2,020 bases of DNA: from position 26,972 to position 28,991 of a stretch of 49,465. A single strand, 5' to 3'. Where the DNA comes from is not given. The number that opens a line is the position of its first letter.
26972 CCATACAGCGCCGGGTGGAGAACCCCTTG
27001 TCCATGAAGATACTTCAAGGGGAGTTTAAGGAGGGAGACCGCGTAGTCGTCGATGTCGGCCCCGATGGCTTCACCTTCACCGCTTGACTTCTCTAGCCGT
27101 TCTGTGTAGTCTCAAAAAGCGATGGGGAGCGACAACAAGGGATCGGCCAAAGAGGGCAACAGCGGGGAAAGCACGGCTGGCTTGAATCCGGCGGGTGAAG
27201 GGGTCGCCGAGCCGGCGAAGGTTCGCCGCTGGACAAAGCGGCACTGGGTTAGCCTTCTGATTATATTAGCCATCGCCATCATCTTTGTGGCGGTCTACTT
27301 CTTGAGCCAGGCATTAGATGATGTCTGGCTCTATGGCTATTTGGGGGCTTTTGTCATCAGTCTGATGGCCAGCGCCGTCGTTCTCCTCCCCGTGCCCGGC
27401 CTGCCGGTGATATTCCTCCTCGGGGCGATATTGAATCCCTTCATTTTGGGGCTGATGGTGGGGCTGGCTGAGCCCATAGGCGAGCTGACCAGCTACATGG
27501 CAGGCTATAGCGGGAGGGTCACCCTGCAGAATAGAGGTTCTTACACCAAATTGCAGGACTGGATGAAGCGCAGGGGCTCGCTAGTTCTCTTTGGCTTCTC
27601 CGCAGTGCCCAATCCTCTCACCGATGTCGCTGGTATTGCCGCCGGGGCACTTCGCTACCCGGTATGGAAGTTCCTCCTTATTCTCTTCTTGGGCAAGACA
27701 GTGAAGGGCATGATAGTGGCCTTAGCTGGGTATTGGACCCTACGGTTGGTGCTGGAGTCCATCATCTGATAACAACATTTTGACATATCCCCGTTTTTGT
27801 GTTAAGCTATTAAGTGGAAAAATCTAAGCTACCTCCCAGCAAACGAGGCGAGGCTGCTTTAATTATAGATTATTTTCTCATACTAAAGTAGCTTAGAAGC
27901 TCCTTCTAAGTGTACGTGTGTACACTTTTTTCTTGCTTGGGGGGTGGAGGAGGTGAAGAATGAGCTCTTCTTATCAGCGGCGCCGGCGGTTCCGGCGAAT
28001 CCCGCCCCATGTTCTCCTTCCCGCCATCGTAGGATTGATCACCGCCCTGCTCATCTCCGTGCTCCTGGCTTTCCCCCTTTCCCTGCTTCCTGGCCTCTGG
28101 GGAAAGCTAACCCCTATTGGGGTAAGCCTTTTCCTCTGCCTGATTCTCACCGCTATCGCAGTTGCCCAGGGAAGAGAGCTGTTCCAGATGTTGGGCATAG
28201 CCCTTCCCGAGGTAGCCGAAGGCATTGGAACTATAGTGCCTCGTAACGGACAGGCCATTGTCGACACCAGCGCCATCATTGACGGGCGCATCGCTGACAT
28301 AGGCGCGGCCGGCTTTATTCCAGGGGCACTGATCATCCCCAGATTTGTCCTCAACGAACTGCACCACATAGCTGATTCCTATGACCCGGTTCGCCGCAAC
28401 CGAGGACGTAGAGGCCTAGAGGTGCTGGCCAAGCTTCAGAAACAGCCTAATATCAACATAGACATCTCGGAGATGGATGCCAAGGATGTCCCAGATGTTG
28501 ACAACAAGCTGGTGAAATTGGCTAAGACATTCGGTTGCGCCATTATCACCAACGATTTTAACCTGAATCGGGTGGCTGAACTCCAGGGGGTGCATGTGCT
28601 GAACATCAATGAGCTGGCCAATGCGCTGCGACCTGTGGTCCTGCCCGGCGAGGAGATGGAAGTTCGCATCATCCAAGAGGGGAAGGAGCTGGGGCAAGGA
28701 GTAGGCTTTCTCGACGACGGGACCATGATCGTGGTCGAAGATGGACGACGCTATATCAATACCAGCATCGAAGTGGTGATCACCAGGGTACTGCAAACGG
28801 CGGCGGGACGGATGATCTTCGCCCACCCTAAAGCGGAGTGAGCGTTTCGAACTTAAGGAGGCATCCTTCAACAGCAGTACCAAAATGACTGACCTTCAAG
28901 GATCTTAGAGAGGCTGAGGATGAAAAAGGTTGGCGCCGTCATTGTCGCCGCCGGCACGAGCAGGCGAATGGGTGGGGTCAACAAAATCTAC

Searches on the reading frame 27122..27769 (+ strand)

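Call 53: search_protein_families(library=pfam, proteins=[window:27122-27769:+], max_evalue=0.00001)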
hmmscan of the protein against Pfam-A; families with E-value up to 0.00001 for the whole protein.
window:27122-27769:+ (215 aa): 1 family
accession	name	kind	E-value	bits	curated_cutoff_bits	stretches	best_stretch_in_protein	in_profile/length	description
PF09335.16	VTT_dom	-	9.4e-12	45.9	33.9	1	91-204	1-122/123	VTT domain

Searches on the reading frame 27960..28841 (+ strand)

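Call 53: search_protein_families(library=pfam, proteins=[window:27960-28841:+], max_evalue=0.00001)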
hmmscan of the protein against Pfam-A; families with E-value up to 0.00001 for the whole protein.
window:27960-28841:+ (293 aa): 1 family
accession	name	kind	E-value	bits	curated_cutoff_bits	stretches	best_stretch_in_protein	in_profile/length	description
PF01850.27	PIN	-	1.7e-06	29.1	23.6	1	100-207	2-119/120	PIN domain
